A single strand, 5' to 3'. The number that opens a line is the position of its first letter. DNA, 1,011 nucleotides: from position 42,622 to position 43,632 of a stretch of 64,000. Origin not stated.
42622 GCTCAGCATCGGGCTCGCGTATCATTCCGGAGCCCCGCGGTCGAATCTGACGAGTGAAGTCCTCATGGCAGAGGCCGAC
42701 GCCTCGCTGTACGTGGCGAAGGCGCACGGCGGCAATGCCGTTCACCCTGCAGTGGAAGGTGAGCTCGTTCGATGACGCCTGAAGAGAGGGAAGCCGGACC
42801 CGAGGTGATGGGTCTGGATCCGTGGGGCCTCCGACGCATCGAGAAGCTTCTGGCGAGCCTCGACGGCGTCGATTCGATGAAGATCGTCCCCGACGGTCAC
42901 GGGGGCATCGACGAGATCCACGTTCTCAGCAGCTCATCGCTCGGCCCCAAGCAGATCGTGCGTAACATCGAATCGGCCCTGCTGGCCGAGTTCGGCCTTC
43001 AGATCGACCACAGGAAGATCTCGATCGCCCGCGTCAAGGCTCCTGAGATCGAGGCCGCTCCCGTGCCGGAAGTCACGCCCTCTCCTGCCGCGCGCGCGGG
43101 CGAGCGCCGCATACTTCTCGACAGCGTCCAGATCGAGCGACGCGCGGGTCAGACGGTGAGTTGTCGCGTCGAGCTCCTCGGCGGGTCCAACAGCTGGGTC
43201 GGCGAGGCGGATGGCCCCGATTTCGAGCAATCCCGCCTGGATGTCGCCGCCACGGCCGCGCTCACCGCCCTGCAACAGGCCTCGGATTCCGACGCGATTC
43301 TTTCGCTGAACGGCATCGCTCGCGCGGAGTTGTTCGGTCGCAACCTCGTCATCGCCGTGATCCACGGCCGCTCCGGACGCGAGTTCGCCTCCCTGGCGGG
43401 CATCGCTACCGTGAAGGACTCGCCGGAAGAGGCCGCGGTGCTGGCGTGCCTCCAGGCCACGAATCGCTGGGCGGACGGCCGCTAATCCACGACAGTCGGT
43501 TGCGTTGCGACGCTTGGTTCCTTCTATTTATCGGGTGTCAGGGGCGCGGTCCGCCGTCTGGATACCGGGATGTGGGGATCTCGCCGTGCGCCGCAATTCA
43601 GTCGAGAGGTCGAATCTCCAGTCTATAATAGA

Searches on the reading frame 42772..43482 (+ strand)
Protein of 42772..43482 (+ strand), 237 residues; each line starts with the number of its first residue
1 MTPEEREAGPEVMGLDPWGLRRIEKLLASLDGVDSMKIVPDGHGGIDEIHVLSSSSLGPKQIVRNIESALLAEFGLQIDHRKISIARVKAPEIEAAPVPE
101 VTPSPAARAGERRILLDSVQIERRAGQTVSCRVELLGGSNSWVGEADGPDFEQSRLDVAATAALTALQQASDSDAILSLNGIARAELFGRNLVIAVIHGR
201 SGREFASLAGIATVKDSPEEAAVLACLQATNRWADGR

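Call 11: search_protein_families(library=pfam, proteins=[window:42772-43482:+])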
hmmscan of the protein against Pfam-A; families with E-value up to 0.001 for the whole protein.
window:42772-43482:+ (237 aa): 0 families

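Call 21: find_related_loci(query=A1, collection=metagenome_contigs, flank=2500)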
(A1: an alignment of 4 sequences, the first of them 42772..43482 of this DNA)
Query A1 (237 aa) in metagenome_contigs; peptide patterns used: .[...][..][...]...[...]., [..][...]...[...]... (x = any residue, [..] = any of these).
600 stretches matched a pattern (row limit reached: there are more); 479 encode a relative of the query (tblastn E <= 1e-3); the best 80 are kept; 80 distinct loci.
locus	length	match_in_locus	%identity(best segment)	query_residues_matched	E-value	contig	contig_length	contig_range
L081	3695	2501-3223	62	1-237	3e-88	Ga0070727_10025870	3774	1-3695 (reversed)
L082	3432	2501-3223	63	1-237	7e-88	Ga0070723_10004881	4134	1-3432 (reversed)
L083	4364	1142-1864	61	1-237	2e-87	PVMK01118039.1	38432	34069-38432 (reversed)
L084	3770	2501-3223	62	1-237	2e-87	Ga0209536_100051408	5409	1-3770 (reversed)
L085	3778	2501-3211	62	1-233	2e-87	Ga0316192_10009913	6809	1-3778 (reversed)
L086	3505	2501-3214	65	1-233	8e-86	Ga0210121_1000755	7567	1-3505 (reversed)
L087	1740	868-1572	63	1-233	3e-90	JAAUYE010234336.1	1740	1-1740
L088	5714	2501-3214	65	1-233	1e-85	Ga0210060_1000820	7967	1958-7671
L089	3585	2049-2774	63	1-237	3e-84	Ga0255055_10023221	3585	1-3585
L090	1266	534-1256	62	1-237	4e-90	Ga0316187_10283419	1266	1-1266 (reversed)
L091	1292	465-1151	58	1-233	4e-88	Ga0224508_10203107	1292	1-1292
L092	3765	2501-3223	62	1-237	1e-81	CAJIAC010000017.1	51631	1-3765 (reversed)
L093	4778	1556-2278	61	1-237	8e-81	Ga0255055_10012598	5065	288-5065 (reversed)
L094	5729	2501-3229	61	1-237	4e-80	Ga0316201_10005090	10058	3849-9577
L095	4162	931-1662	59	1-237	1e-79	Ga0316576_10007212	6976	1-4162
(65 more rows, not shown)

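Call 37: search_solved_structures(query=A1, max_evalue=10, show_alignments=2)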
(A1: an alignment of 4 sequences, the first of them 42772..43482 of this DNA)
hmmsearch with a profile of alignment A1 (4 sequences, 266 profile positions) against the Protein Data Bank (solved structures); distinct sequences matched with E-value up to 10: 1.
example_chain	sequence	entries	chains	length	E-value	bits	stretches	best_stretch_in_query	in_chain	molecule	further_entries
9e71_Ba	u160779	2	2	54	0.34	13.5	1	102-146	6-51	SSU ribosomal protein S30E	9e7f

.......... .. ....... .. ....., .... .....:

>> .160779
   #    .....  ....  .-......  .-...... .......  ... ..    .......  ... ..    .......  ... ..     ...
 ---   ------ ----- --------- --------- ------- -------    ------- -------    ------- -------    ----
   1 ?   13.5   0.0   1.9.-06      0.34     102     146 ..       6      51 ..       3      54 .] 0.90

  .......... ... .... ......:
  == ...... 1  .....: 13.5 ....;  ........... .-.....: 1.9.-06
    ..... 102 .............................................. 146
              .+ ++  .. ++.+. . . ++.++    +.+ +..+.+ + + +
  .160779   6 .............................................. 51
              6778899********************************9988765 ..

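Call 38: search_protein_families(library=ncbifam, proteins=[window:42772-43482:+], max_evalue=10)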
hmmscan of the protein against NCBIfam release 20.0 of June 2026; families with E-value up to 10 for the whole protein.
window:42772-43482:+ (237 aa): 0 families

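Call 39: find_homologous_proteins(query=window:42772-43482:+, max_evalue=0.00001)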
Query window:42772-43482:+ (237 aa): 538 proteins with E <= 0.00001 among 8000 candidates; the best 120 are listed.
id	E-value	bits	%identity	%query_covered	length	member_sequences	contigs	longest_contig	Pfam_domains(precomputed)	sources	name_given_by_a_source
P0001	2.5e-146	503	100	100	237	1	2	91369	-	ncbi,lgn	ncbi:MAG: hypothetical protein ACE5HF_02725 [Gemmatimonadota bacterium]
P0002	1.3e-124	432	87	100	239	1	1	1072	-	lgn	-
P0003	2.4e-88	314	66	98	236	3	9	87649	-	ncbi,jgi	jgi:hypothetical protein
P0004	5.5e-86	306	65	100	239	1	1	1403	-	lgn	-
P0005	5.8e-86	306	65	100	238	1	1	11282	-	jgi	-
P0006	7.4e-86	306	65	100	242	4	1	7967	-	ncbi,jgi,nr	ncbi:MAG: hypothetical protein Q8W46_00075 [Candidatus Palauibacterales bacterium]|nr:hypothetical p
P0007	2.0e-85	304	64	100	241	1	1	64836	-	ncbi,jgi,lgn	-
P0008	2.6e-85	304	64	100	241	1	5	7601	-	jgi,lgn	-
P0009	2.8e-85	304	64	100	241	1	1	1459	-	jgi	-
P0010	4.1e-85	303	63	100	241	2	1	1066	-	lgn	-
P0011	3.5e-84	300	63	100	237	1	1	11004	-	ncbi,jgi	jgi:hypothetical protein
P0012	4.6e-84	300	62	100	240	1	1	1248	-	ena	-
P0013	4.8e-84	300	60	100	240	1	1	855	-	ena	-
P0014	6.1e-84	299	62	100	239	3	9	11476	-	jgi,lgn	-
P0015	6.6e-84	299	64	100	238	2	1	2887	-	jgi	jgi:hypothetical protein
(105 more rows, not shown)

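Call 44: predict_structure(alignment_id=A4)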
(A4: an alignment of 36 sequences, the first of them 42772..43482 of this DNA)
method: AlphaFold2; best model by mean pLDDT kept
length: 237 residues; sequences in the alignment: 36
mean_pLDDT: 85.3   pTM: 0.55
mean pLDDT of the five models: 85.3, 85.0, 84.3, 83.3, 82.3
residues with pLDDT >= 90: 165; 70-90: 29; 50-70: 10; < 50: 33
segments of 3 or more residues with pLDDT < 50: 1-15, 92-109
pLDDT, mean of each block of 10 residues (from residue 1): 39 56 93 94 90 94 97 93 90 45 44 89 93 96 97 97 97 89 96 96 91 97 97 74
secondary structure, 60 per line:
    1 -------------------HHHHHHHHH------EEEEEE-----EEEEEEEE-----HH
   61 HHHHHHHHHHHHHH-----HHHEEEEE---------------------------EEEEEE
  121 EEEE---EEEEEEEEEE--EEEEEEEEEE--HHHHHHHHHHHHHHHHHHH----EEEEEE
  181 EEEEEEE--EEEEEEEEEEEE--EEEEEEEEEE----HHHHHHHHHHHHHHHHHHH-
elements in order: H20-28 E35-40 E46-53 H59-74 E83-87 E115-124 E128-137 E140-149 H152-170 E175-187 E190-201 E204-213 H218-236

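Call 51: fold_search(model_id=the predicted structure, library=pdb)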
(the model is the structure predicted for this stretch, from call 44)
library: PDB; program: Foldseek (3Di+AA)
matches with E <= 10: 1324; with E <= 0.001: 10
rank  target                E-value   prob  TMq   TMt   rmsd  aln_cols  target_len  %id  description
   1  3fig_B                1.3e-04  1.00  0.38  0.17   4.2       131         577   13  Crystal Structure of Leucine-bound LeuA from Mycobacterium tuberculosis (released 2008-12-23)
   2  3hps_B                1.8e-04  1.00  0.39  0.17   4.3       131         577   13  Crystal structure of Mycobacterium tuberculosis LeuA complexed with ketoisocaproate (KIC) (released 2010-05-19)
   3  3hpz_A                2.7e-04  1.00  0.37  0.17   4.6       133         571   14  Crystal structure of Mycobacterium tuberculosis LeuA complexed with bromopyruvate (released 2010-05-19)
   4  1sr9_B                3.2e-04  1.00  0.39  0.17   4.3       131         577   12  Crystal Structure of LeuA from Mycobacterium tuberculosis (released 2004-05-18)
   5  3fig_A                3.4e-04  1.00  0.37  0.17   4.0       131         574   14  Crystal Structure of Leucine-bound LeuA from Mycobacterium tuberculosis (released 2008-12-23)
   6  1sr9_A                4.3e-04  1.00  0.36  0.16  13.1       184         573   12  Crystal Structure of LeuA from Mycobacterium tuberculosis (released 2004-05-18)
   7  3hps_A                5.2e-04  1.00  0.37  0.17  14.4       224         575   11  Crystal structure of Mycobacterium tuberculosis LeuA complexed with ketoisocaproate (KIC) (released 2010-05-19)
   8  3f6g_A                7.8e-04  1.00  0.35  0.60   3.8       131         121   18  Crystal structure of the regulatory domain of LiCMS in complexed with isoleucine - type II (released 2009-04-21)
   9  3hpz_B                9.3e-04  1.00  0.37  0.17   4.2       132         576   13  Crystal structure of Mycobacterium tuberculosis LeuA complexed with bromopyruvate (released 2010-05-19)
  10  3f6g_B                9.9e-04  1.00  0.34  0.61   4.1       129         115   18  Crystal structure of the regulatory domain of LiCMS in complexed with isoleucine - type II (released 2009-04-21)
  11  3f6h_B                1.7e-03  1.00  0.35  0.57   4.0       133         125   16  Crystal structure of the regulatory domain of LiCMS in complexed with isoleucine - type III (released 2009-04-21)
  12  8dfv_K                2.1e-03  0.82  0.17  0.16  16.5       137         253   14  Structural Basis of MicroRNA Biogenesis by Dicer-1 and Its Partner Protein Loqs-PB - complex IIa (released 2022-11-16)
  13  3f6h_A                2.9e-03  1.00  0.34  0.57   4.1       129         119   16  Crystal structure of the regulatory domain of LiCMS in complexed with isoleucine - type III (released 2009-04-21)
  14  7vg2_A                3.6e-03  0.77  0.17  0.06  16.1       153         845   12  Cryo-EM structure of Arabidopsis DCL3 in complex with a 40-bp RNA (released 2021-10-27)
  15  5ztm_B                4.1e-03  0.87  0.20  0.27  18.3       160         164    7  Crystal structure of MLE dsRBDs in complex with roX2 (R2H1) (released 2019-03-06)
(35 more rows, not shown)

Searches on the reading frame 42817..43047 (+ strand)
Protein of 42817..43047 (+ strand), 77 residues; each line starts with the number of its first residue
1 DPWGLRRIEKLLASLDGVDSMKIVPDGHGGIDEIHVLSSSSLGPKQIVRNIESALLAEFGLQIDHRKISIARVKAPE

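Call 83: predict_structure(alignment_id=A7)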
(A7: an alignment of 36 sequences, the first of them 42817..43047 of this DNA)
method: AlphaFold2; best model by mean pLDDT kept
length: 77 residues; sequences in the alignment: 36
mean_pLDDT: 90.8   pTM: 0.82
mean pLDDT of the five models: 90.8, 90.3, 89.5, 88.1, 86.4
residues with pLDDT >= 90: 60; 70-90: 11; 50-70: 5; < 50: 1
segments of 3 or more residues with pLDDT < 50: none
pLDDT, mean of each block of 10 residues (from residue 1): 78 96 88 96 97 95 95 77
secondary structure, 60 per line:
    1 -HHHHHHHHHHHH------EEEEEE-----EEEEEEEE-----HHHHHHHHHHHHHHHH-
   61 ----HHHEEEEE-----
elements in order: H2-13 E20-25 E31-38 H44-59 E68-72

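Call 85: fold_search(model_id=the predicted structure, library=pdb)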
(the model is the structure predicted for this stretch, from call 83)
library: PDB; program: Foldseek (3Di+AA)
matches with E <= 10: 957; with E <= 0.001: 0
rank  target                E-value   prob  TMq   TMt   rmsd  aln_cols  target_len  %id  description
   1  1yj7_A                1.2e-03  1.00  0.47  0.28   4.2        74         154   18  Crystal structure of enteropathogenic E.coli (EPEC) type III secretion system protein EscJ (released 2005-06-07)
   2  4oyc_A                2.6e-03  1.00  0.54  0.51   3.4        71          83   18  Crystal structure of the PrgK periplasmic domain 2 (released 2014-12-03)
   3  5tcp_0                3.7e-03  0.99  0.53  0.27   4.5        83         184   18  Near-atomic resolution cryo-EM structure of the periplasmic domains of PrgH and PrgK (released 2016-12-21)
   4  1yj7_D                4.3e-03  0.99  0.48  0.29   4.2        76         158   17  Crystal structure of enteropathogenic E.coli (EPEC) type III secretion system protein EscJ (released 2005-06-07)
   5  4ir7                  4.6e-03  0.99  0.53  0.11   5.0        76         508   17  Crystal Structure of Mtb FadD10 in Complex with Dodecanoyl-AMP (released 2013-05-08)
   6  6rwx_a                5.2e-03  0.99  0.54  0.28   4.9        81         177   22  Periplasmic inner membrane ring of the Shigella type 3 secretion system (released 2020-02-12)
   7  8axn_a                6.0e-03  0.99  0.54  0.27   5.1        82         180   23  Inner membrane ring and secretin N0 N1 domains of the type 3 secretion system of Shigella flexneri (released 2023-03-01)
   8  7y5h_A                6.4e-03  1.00  0.64  0.19   3.9        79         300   15  Cryo-EM structure of a eukaryotic ZnT8 at a low pH (released 2022-12-14)
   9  9jj1_A                6.4e-03  1.00  0.60  0.17   4.3        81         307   15  Cryo-EM structure of human ZnT3 (released 2025-06-04)
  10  1yj7_C                7.4e-03  0.99  0.48  0.29   4.0        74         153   18  Crystal structure of enteropathogenic E.coli (EPEC) type III secretion system protein EscJ (released 2005-06-07)
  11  7y5g_A                9.1e-03  1.00  0.60  0.17   4.9        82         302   15  Cryo-EM structure of a eukaryotic ZnT8 in the presence of zinc (released 2022-12-14)
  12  1yj7_B                9.7e-03  0.98  0.47  0.29   4.1        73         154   18  Crystal structure of enteropathogenic E.coli (EPEC) type III secretion system protein EscJ (released 2005-06-07)
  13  6sq8_A                1.0e-02  0.98  0.51  0.11   4.9        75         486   19  Structure of amide bond synthetase McbA from Marinactinospora thermotolerans (released 2020-04-22)
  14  3ipl_A                1.0e-02  0.97  0.45  0.11   5.6        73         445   18  CRYSTAL STRUCTURE OF o-succinylbenzoic acid-CoA ligase FROM Staphylococcus aureus subsp. aureus Mu50 (released 2009-08-25)
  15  6vd9_C                1.1e-02  1.00  0.67  0.75   2.6        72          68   17  Metal-bound C-terminal domain of the CzcD transporter from Cuprividus metallidurans (released 2020-06-24)
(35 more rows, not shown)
